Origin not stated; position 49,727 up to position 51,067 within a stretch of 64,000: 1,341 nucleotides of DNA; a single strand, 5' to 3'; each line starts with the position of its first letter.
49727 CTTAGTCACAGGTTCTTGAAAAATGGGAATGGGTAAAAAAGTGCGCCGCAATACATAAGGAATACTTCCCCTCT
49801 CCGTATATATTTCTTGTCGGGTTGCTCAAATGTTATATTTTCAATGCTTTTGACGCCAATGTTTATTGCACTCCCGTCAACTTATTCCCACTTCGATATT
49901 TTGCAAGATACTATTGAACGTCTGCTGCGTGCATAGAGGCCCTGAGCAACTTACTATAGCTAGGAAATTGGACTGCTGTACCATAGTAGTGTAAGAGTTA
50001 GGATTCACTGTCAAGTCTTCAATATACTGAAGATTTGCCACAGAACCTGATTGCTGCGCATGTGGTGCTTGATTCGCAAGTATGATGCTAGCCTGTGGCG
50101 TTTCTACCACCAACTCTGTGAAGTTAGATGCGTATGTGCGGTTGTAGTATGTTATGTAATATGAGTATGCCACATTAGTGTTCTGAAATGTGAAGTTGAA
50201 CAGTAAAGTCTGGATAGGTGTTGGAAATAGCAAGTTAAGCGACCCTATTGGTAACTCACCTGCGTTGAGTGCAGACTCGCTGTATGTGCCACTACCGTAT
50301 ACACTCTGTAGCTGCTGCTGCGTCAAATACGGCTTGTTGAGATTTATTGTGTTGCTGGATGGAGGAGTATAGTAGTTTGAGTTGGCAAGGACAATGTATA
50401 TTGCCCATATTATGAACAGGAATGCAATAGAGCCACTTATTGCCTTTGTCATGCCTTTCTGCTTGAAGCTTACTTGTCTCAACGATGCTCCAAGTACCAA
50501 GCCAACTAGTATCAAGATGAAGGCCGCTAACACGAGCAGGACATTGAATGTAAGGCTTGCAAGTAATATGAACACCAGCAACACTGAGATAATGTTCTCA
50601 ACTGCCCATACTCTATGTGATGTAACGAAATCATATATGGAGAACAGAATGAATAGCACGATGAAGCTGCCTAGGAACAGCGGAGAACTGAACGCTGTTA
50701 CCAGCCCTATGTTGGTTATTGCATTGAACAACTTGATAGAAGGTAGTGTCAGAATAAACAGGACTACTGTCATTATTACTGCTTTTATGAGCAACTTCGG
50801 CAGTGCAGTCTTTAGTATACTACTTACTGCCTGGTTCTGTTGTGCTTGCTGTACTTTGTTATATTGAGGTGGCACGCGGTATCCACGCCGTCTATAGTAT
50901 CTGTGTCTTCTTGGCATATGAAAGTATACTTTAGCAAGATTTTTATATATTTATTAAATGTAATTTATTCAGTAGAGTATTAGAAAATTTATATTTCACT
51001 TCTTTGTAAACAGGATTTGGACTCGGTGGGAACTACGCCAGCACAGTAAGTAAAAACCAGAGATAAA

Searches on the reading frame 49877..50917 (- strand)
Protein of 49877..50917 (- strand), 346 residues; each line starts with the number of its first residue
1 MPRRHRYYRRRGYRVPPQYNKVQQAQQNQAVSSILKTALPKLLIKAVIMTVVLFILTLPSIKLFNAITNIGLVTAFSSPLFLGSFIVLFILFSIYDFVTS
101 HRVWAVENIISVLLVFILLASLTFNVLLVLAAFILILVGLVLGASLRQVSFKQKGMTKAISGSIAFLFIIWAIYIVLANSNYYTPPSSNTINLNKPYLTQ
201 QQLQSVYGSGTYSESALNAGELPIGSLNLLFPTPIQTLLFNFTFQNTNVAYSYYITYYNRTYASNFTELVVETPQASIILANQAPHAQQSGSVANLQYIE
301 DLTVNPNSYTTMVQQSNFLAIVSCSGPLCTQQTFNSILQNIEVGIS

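Call 7: search_protein_families(library=pfam, proteins=[window:49877-50917:-], max_evalue=0.1)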
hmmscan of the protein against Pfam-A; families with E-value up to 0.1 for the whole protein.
window:49877-50917:- (346 aa): 1 family
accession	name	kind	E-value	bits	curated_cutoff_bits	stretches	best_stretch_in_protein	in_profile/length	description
PF12725.13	DUF3810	-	0.00011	22.2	28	1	122-207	20-108/311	Protein of unknown function (DUF3810)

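Call 10: search_protein_families(library=phrogs, proteins=[window:49877-50917:-], max_evalue=0.1)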
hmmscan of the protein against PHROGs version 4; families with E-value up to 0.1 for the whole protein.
window:49877-50917:- (346 aa): 1 family
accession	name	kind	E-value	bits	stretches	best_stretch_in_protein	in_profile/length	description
phrog_2628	-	unknown function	0.037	14.1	1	116-218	173-270/314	-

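Call 21: find_encoding_contigs(protein=window:49877-50917:-, flank=6000, max_places=10)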
Protein window:49877-50917:- (346 aa): 7 contigs read that carry it; 5 places shown.
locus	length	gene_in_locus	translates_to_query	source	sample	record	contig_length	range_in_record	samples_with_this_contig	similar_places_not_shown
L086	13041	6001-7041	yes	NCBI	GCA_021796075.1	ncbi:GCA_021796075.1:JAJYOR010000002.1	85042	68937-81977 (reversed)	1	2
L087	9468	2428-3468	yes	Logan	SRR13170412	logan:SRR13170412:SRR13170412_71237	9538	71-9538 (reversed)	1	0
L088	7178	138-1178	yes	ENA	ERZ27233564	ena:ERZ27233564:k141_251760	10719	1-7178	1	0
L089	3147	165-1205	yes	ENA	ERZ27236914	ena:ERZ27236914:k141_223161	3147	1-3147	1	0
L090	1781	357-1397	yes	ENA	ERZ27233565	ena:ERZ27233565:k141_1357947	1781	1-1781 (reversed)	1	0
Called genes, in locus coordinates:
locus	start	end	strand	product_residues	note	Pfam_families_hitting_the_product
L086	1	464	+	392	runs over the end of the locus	PF13439:Glyco_transf_4, PF13579:Glyco_trans_4_4, PF20706:GT4-conflict (weak), PF00534:Glycos_transf_1, PF13692:Glyco_trans_1_4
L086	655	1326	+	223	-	-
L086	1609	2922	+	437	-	PF00753:Lactamase_B, PF23023:Anti-Pycsar_Apyc1, PF12706:Lactamase_B_2, PF16661:Lactamase_B_6, PF10996:Beta-Casp, PF07521:RMMBL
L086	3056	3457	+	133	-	-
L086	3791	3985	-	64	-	-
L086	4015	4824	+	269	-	-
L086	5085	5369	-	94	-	-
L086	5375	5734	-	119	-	-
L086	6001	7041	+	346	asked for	-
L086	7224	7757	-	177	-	PF01467:CTP_transf_like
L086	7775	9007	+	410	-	PF00884:Sulfatase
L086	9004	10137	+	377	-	PF13439:Glyco_transf_4 (weak), PF20706:GT4-conflict (weak), PF00534:Glycos_transf_1, PF13692:Glyco_trans_1_4, PF13524:Glyco_trans_1_2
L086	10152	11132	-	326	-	PF01145:Band_7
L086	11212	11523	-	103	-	-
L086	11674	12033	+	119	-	PF01849:NAC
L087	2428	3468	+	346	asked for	-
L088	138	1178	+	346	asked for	-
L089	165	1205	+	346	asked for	-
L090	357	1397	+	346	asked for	-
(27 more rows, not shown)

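Call 43: search_protein_families(library=ncbifam, proteins=[window:49877-50917:-], max_evalue=0.1)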
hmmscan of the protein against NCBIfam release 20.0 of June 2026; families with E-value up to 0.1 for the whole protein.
window:49877-50917:- (346 aa): 0 families

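Call 44: search_protein_families(library=padloc, proteins=[window:49877-50917:-], max_evalue=0.1)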
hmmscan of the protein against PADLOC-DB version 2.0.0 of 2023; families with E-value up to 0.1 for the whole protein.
window:49877-50917:- (346 aa): 0 families

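Call 57: find_homologous_proteins(query=window:49877-50917:-, max_evalue=0.01)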
Query window:49877-50917:- (346 aa): 35 proteins with E <= 0.01 among 8000 candidates.
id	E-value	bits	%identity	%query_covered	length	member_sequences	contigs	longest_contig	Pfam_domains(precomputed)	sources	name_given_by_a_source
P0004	9.2e-215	730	100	100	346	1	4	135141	-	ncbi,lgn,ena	-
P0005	7.8e-189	645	86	100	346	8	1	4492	-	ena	-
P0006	4.8e-184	629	84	100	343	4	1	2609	PF12725.14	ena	-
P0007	1.6e-173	594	80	100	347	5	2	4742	PF12725.14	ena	-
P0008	1.1e-172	592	79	100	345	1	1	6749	-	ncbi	ncbi:MAG: hypothetical protein QXH07_04960 [Thermoplasmata archaeon]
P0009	1.5e-172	591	83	93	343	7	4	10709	PF12725.14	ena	-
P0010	6.2e-172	589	80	100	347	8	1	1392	PF12725.14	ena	-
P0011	2.1e-167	574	82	96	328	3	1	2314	PF12725.14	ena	-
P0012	1.8e-166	571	79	100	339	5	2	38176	PF12725.14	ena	-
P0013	1.4e-163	562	77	100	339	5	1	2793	PF12725.14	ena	-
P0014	4.8e-162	557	81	94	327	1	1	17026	-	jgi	-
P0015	1.3e-161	555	81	94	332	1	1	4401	-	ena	-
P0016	2.9e-161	554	81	94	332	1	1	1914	-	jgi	-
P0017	9.3e-161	553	84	89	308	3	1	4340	PF12725.14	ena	-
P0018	1.0e-160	552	80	94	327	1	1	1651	-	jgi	-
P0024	5.8e-149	514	73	95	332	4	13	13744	PF12725.14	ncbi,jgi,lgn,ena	jgi:hypothetical protein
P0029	7.0e-133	461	68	92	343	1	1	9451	-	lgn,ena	-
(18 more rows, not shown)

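Call 58: find_encoding_contigs(protein=P0012, flank=8000, max_places=4)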
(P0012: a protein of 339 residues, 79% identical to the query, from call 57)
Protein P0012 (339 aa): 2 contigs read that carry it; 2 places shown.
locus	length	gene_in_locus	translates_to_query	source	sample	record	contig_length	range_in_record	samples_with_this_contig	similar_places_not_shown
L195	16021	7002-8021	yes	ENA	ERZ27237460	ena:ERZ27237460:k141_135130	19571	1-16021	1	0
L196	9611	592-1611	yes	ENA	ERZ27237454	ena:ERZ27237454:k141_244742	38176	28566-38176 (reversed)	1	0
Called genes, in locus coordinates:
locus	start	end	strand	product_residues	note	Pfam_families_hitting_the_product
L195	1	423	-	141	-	?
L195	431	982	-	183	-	PF01991:vATP-synt_E (faint)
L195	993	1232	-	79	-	PF00137:ATP-synt_C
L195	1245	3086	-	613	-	PF01496:V_ATPase_I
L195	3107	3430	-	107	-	-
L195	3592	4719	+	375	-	PF00579:tRNA-synt_1b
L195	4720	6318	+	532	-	PF01943:Polysacc_synt, PF13440:Polysacc_synt_3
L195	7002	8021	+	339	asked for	PF12725:DUF3810 (weak)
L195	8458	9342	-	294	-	-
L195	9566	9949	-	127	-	-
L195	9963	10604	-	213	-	-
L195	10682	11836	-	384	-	-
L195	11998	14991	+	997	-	PF13229:Beta_helix (weak), PF05048:NosD (weak), PF13229:Beta_helix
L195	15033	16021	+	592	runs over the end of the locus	PF04675:DNA_ligase_A_N, PF01068:DNA_ligase_A_M, PF04679:DNA_ligase_A_C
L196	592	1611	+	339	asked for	PF12725:DUF3810 (weak)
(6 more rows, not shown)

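Call 59: find_encoding_contigs(protein=P0014, flank=8000, max_places=4)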
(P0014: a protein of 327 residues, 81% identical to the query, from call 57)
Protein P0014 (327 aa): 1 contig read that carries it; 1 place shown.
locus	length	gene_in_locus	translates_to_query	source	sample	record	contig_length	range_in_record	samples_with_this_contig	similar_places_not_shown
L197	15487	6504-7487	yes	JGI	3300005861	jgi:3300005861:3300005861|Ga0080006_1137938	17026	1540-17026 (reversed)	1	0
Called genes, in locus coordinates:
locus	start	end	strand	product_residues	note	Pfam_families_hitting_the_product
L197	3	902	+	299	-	?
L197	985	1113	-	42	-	-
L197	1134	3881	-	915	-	-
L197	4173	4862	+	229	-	-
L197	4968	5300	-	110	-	-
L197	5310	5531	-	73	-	-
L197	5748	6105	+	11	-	-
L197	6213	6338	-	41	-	-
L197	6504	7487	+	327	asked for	-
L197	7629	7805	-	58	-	-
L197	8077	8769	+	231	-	-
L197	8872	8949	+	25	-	-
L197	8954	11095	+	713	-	PF17789:MG4 (faint), PF02369:Big_1, PF09134:Invasin_D3 (weak), PF18565:Glyco_hydro2_C5 (faint), PF02369:Big_1, PF09134:Invasin_D3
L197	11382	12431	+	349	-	-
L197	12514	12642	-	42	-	-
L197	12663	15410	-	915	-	-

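Call 60: find_encoding_contigs(protein=P0024, flank=8000, max_places=6)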
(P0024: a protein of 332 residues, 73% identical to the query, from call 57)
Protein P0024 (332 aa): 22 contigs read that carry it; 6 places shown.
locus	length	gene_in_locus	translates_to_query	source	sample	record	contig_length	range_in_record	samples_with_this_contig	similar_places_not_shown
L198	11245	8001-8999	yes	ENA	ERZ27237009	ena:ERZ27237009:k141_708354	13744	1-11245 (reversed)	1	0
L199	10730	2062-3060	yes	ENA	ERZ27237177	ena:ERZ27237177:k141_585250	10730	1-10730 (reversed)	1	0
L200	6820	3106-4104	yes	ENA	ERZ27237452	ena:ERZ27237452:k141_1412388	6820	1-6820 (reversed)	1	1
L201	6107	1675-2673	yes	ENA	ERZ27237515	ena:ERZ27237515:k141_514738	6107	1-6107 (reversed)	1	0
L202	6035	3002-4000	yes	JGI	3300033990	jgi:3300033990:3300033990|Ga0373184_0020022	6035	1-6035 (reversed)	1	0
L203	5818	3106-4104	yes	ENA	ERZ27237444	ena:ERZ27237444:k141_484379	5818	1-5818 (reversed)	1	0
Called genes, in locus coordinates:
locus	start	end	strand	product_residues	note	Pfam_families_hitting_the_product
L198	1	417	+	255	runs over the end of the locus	PF02517:Rce1-like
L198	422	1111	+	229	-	PF00588:SpoU_methylase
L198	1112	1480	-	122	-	PF04472:SepF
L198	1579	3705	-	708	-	PF04851:ResIII, PF00270:DEAD, PF22527:DEXQc_Suv3 (weak), PF00271:Helicase_C, PF20470:HTH_61 (weak), PF21280:Helicase_dom4_arc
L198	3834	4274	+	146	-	PF02675:AdoMet_dc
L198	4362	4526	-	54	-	-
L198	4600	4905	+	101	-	PF03551:PadR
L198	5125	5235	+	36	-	-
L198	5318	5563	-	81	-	-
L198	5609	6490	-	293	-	PF24161:CCDC39 (weak)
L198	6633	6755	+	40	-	-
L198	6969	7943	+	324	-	-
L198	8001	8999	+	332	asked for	PF12725:DUF3810 (weak)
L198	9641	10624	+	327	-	PF02016:Peptidase_S66, PF17676:Peptidase_S66C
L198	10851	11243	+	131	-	?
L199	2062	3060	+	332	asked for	PF12725:DUF3810 (weak)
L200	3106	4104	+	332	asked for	PF12725:DUF3810 (weak)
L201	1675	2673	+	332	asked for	PF12725:DUF3810 (weak)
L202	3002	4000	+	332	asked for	PF12725:DUF3810 (weak)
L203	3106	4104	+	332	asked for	PF12725:DUF3810 (weak)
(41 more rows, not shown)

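Call 67: search_protein_families(library=pfam, proteins=[L197:1134-3881:-, L197:4167-4862:+, L197:4968-5300:-, L197:5310-5531:-, L197:6468-7487:+, L197:8077-8949:+, L197:8954-11095:+, L197:11373-12431:+], max_evalue=0.01)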
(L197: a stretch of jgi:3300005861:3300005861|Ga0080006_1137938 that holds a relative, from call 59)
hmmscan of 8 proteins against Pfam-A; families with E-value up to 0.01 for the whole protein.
L197:1134-3881:- (915 aa): 2 families
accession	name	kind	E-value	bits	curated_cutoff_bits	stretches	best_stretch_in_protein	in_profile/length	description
PF22352.2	K319L-like_PKD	-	0.0008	19.8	27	0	781-837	9-71/84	K319L-like, PKD domain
PF14699.12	hGDE_N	-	0.0015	19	22.1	0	782-838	11-68/92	N-terminal domain from the human glycogen debranching enzyme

L197:4167-4862:+ (231 aa): 0 families

L197:4968-5300:- (110 aa): 0 families

L197:5310-5531:- (73 aa): 0 families

L197:6468-7487:+ (339 aa): 1 family
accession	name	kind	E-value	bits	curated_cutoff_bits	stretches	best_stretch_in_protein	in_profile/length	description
PF12725.13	DUF3810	-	0.00042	20.2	28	1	111-200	16-108/311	Protein of unknown function (DUF3810)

L197:8077-8949:+ (290 aa): 2 families
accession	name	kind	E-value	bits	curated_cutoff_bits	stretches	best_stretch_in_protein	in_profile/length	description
PF00227.31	Proteasome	-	1.2e-05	25.5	22.4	1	3-67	6-68/189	Proteasome subunit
PF09851.14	SHOCT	-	3e-05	24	27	1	266-288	5-27/28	Short C-terminal domain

L197:8954-11095:+ (713 aa): 6 families
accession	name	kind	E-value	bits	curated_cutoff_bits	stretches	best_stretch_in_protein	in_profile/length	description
PF02369.22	Big_1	-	4.8e-25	87.9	34.9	3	296-378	3-87/93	Bacterial Ig-like domain (group 1)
PF09134.16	Invasin_D3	-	1.7e-23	83.4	33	3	293-373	3-84/98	Invasin, domain 3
PF18565.7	Glyco_hydro2_C5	-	2.1e-07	31.2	32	1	198-276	1-94/103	Glycoside hydrolase family 2 C-terminal domain 5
PF17789.7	MG4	-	4.8e-05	23.9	24.7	0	314-374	18-78/95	Macroglobulin domain MG4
PF13620.12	CarboxypepD_reg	-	0.00036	21.3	32.3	0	124-169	5-51/82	Carboxypeptidase regulatory-like domain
PF09851.14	SHOCT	-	0.0029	17.7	27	1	6-33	1-28/28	Short C-terminal domain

L197:11373-12431:+ (352 aa): 0 families

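Call 72: find_related_loci(query=window:49877-50917:-, collection=viral_contigs, flank=10000)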
Query window:49877-50917:- (346 aa) in viral_contigs; peptide patterns used: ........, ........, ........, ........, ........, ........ (x = any residue, [..] = any of these).
9 stretches matched a pattern, but none encodes a relative of the query by tblastn (E <= 1e-3).

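Call 73: search_protein_families(library=phrogs, proteins=[L197:1134-3881:-, L197:4167-4862:+, L197:4968-5300:-, L197:5310-5531:-, L197:8077-8949:+, L197:8954-11095:+, L197:11373-12431:+, L198:5609-6490:-, L198:6969-7943:+, L198:5318-5563:-], max_evalue=0.01)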
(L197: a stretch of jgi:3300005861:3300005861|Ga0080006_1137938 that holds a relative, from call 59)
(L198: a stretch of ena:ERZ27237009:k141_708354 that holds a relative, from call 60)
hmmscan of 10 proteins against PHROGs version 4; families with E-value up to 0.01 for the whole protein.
L197:1134-3881:- (915 aa): 1 family
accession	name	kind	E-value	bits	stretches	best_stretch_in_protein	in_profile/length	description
phrog_2973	-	head and packaging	0.0069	16.8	0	770-867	111-207/310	Hoc-like head decoration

L197:4167-4862:+ (231 aa): 0 families

L197:4968-5300:- (110 aa): 0 families

L197:5310-5531:- (73 aa): 0 families

L197:8077-8949:+ (290 aa): 0 families

L197:8954-11095:+ (713 aa): 1 family
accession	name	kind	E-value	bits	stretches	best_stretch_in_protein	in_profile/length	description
phrog_32678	-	unknown function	0.0096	14.7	0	291-372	1243-1325/1339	-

L197:11373-12431:+ (352 aa): 0 families

L198:5609-6490:- (293 aa): 2 families
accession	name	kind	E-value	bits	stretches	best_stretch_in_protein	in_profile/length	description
phrog_2589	-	tail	0.0036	14.7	1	69-195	3336-3470/3686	tail protein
phrog_5975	-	unknown function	0.0044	17.7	1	62-157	23-116/182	-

L198:6969-7943:+ (324 aa): 1 family
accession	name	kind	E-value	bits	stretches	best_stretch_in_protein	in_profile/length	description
phrog_8545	-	moron, auxiliary metabolic gene and host takeover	0.002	19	1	83-160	7-81/177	superinfection exclusion Sie-like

L198:5318-5563:- (81 aa): 0 families

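Call 74: find_encoding_contigs(protein=P0009, flank=9000, max_places=5)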
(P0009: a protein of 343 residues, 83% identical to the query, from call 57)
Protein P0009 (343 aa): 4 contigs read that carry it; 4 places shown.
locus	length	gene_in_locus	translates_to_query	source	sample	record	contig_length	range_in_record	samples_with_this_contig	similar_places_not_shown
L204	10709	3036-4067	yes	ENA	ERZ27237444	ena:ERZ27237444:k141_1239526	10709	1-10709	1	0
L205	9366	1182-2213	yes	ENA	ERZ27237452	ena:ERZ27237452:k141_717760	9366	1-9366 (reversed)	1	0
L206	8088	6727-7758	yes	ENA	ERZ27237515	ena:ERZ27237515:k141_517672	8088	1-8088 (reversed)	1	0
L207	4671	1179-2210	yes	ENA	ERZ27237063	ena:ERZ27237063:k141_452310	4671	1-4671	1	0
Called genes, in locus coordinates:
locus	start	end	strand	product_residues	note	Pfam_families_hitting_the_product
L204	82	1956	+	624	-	PF18998:Flg_new_2 (weak)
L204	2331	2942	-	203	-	-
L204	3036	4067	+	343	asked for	PF12725:DUF3810 (weak)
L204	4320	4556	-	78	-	-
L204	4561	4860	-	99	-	-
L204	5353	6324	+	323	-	-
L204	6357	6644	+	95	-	-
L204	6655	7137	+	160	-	PF00293:NUDIX, PF14815:NUDIX_4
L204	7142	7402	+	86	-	PF13521:AAA_28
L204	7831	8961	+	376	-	PF00579:tRNA-synt_1b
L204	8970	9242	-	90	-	PF10130:PIN_2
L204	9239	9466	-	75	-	PF26688:RHH_12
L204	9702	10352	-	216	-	PF13489:Methyltransf_23 (weak), PF02353:CMAS (weak), PF05175:MTS, PF13847:Methyltransf_31, PF08241:Methyltransf_11, PF08242:Methyltransf_12, PF13649:Methyltransf_25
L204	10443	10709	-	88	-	?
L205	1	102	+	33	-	?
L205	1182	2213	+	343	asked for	PF12725:DUF3810 (weak)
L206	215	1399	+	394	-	PF00589:Phage_integrase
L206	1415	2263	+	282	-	-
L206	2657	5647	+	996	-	PF18998:Flg_new_2 (faint)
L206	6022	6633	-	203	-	-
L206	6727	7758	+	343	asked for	PF12725:DUF3810 (weak)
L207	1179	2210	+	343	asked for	PF12725:DUF3810 (weak)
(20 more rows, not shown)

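Call 75: find_encoding_contigs(protein=P0029, flank=9000, max_places=5)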
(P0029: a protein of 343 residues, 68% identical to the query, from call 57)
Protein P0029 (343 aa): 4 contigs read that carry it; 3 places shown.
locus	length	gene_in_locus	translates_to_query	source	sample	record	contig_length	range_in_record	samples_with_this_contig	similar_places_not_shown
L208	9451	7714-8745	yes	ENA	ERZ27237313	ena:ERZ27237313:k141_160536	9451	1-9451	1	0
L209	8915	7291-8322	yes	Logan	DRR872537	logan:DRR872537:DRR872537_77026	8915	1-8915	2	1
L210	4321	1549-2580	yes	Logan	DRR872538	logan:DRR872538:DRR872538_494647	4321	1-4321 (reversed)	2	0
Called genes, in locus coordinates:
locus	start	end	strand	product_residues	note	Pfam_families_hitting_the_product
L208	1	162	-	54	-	?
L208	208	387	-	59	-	PF06348:DUF1059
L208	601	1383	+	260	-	-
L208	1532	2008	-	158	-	-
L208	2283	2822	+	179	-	-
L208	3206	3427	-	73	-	-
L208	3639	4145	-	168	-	-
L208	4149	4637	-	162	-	-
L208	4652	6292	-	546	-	PF28161:Fsx1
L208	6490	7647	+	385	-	-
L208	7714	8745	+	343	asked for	-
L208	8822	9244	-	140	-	-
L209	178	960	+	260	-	-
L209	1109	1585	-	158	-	-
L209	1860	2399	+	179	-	-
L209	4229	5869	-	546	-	PF28161:Fsx1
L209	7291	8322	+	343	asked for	-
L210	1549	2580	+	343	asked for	-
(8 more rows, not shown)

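Call 98: predict_structure(alignment_id=A2)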
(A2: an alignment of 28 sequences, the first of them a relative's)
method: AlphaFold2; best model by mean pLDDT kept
length: 346 residues; sequences in the alignment: 28
mean_pLDDT: 43.1   pTM: 0.27
mean pLDDT of the five models: 43.1, 42.3, 39.9, 39.2, 38.5
residues with pLDDT >= 90: 0; 70-90: 2; 50-70: 102; < 50: 242
segments of 3 or more residues with pLDDT < 50: 1-36, 53-75, 120-130, 152-158, 172-321, 343-346
pLDDT, mean of each block of 10 residues (from residue 1): 38 35 36 47 53 43 37 46 63 64 62 57 46 56 53 48 54 43 32 36 38 30 28 28 30 42 39 33 30 34 33 37 52 64 47
secondary structure, 60 per line:
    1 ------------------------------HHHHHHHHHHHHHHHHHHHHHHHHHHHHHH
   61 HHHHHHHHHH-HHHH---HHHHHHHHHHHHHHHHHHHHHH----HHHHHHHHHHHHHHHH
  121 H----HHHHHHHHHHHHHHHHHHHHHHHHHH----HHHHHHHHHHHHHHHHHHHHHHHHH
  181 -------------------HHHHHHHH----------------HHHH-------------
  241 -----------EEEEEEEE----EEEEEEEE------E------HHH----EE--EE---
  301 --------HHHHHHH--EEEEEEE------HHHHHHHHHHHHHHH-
elements in order: H31-70 H72-75 H79-100 H105-121 H126-151 H156-180 H200-207 H224-227 E252-259 E264-271 H309-315 E318-324 H331-345

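Call 104: search_protein_families(library=pfam, proteins=[L208:4652-6292:-, L208:6490-7647:+, L208:8822-9244:-, L206:215-1399:+, L206:1415-2263:+, L206:2657-5647:+, L206:6022-6633:-, L204:5353-6324:+, L198:6969-7943:+, L198:5609-6490:-], max_evalue=0.01)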
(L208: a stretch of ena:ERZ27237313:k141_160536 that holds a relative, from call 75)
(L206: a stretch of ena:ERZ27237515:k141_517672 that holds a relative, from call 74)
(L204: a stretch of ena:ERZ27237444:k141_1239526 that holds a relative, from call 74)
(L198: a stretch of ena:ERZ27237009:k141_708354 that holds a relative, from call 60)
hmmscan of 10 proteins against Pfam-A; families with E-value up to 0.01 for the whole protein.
L208:4652-6292:- (546 aa): 0 families

L208:6490-7647:+ (385 aa): 5 families
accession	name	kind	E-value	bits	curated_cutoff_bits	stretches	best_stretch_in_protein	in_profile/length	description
PF12869.13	tRNA_anti-like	-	0.00065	19.7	23.5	0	128-210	1-82/146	tRNA_anti-like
PF04236.20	Transp_Tc5_C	-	0.0033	18.2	27.4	1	6-37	24-55/63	Tc5 transposase C-terminal domain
PF18200.7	Big_11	-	0.005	17.2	25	0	182-224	19-63/87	Bacterial Ig-like domain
PF21537.2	DUF1980_C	-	0.0064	16.6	25.9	0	185-211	34-60/141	DUF1980 C-terminal domain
PF14485.11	DUF4431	-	0.009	16.2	24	0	187-207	8-28/48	Domain of unknown function (DUF4431)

L208:8822-9244:- (140 aa): 3 families
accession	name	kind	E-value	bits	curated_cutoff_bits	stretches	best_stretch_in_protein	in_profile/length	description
PF13495.12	Phage_int_SAM_4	-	0.00031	21.5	27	1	45-109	15-81/85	Phage integrase, N-terminal SAM-like domain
PF02899.23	Phage_int_SAM_1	-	0.00062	20.4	22.3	1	46-107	16-80/83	Phage integrase, N-terminal SAM-like domain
PF08349.16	DUF1722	-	0.0025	18.5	22.5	1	18-100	16-100/117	Protein of unknown function (DUF1722)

L206:215-1399:+ (394 aa): 2 families
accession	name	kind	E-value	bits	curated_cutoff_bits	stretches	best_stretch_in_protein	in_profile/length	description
PF00589.27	Phage_integrase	-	7.9e-17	62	27.1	1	136-301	3-169/172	Phage integrase family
PF12773.13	DZR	-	0.0074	16.9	27.3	0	331-353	1-23/45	Double zinc ribbon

L206:1415-2263:+ (282 aa): 0 families

L206:2657-5647:+ (996 aa): 1 family
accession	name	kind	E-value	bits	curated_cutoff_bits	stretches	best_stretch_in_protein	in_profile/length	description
PF18998.6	Flg_new_2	-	2.3e-18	66.4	23.6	4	729-802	5-71/73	Divergent InlB B-repeat domain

L206:6022-6633:- (203 aa): 1 family
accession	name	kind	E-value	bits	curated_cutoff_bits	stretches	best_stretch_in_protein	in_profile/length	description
PF20990.2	DUF2207_C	-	0.0013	19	33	1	15-98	109-193/247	Predicted membrane protein (DUF2207) C-terminal domain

L204:5353-6324:+ (323 aa): 0 families

L198:6969-7943:+ (324 aa): 0 families

L198:5609-6490:- (293 aa): 4 families
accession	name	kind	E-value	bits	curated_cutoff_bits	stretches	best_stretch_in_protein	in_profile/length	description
PF02090.21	SPAM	-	0.0011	19.3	35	1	88-182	12-106/142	Salmonella surface presentation of antigen gene type M protein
PF06464.16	DMAP_binding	-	0.0018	19.5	27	1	4-48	10-53/111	DMAP1-binding Domain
PF05120.17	GvpG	-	0.0072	16.9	30.6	0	3-32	33-62/67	Gas vesicle protein G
PF20970.2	MASE10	-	0.0075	16.6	27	1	25-98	108-179/186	MASE10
